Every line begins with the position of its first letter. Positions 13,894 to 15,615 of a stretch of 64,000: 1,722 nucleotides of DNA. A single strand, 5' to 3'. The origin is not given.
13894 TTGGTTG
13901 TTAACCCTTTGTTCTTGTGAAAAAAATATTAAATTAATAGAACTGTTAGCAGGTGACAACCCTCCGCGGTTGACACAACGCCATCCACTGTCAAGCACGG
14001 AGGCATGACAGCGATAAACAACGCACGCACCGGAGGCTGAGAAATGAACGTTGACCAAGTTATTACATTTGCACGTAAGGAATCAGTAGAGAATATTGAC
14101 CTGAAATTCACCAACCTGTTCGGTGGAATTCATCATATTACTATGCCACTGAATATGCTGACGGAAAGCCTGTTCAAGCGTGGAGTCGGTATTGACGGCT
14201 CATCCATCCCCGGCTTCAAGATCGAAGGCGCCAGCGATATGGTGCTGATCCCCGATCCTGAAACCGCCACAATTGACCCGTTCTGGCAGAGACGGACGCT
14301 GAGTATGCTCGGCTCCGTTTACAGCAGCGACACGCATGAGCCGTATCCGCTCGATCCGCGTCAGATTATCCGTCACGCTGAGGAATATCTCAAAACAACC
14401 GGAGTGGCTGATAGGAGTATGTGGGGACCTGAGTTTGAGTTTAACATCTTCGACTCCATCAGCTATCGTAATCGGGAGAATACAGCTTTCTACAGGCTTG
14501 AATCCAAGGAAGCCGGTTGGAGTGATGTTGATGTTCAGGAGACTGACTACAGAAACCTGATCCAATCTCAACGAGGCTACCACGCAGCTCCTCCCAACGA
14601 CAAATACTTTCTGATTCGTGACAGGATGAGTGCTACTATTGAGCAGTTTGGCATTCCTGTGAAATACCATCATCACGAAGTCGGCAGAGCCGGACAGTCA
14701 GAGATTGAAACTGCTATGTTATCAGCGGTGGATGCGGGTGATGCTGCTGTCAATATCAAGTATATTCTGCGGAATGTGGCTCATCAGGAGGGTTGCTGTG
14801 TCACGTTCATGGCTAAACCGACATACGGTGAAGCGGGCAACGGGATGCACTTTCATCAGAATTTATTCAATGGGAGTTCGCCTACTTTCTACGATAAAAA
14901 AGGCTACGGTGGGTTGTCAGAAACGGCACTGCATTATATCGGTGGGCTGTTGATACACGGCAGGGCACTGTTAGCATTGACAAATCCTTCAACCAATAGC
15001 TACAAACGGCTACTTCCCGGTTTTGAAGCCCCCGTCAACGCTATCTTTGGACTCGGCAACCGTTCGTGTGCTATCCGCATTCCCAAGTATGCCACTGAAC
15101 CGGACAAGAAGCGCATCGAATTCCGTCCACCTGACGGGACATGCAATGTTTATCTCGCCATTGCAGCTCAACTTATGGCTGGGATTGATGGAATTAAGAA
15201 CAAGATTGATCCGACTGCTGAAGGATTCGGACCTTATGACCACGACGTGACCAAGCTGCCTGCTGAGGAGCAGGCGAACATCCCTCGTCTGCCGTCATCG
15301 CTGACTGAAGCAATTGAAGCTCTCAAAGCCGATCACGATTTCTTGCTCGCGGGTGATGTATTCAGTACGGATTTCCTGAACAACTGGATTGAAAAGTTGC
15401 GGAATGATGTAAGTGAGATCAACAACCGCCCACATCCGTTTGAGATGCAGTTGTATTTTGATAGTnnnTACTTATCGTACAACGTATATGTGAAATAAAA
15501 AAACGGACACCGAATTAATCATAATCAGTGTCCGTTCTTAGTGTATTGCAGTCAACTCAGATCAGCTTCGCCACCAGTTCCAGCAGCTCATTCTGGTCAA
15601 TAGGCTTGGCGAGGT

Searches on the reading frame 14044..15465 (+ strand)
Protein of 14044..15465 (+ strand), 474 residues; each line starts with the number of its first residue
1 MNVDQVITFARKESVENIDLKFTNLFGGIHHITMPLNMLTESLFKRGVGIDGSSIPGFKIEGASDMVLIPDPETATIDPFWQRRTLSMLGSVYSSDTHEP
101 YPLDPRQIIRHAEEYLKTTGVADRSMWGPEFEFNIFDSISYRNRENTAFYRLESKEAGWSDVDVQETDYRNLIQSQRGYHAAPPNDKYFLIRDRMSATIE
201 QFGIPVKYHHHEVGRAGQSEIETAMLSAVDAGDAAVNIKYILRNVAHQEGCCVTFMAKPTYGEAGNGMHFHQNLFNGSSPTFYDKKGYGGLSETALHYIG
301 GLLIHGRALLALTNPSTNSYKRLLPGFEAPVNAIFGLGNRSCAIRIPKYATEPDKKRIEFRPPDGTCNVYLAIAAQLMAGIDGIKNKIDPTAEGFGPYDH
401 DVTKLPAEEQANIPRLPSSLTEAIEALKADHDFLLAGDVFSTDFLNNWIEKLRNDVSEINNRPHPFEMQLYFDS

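Call 7: search_protein_families(library=pfam, proteins=[window:14044-15465:+], max_evalue=0.001)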
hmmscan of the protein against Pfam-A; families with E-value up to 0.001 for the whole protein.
window:14044-15465:+ (474 aa): 2 families
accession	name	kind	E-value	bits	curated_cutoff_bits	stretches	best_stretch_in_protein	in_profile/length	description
PF00120.29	Gln-synt_C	-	4e-106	355.4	24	1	103-471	2-344/344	Glutamine synthetase, catalytic domain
PF03951.24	Gln-synt_N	-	1.8e-23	82.3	33.4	1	15-94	2-81/82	Glutamine synthetase, beta-Grasp domain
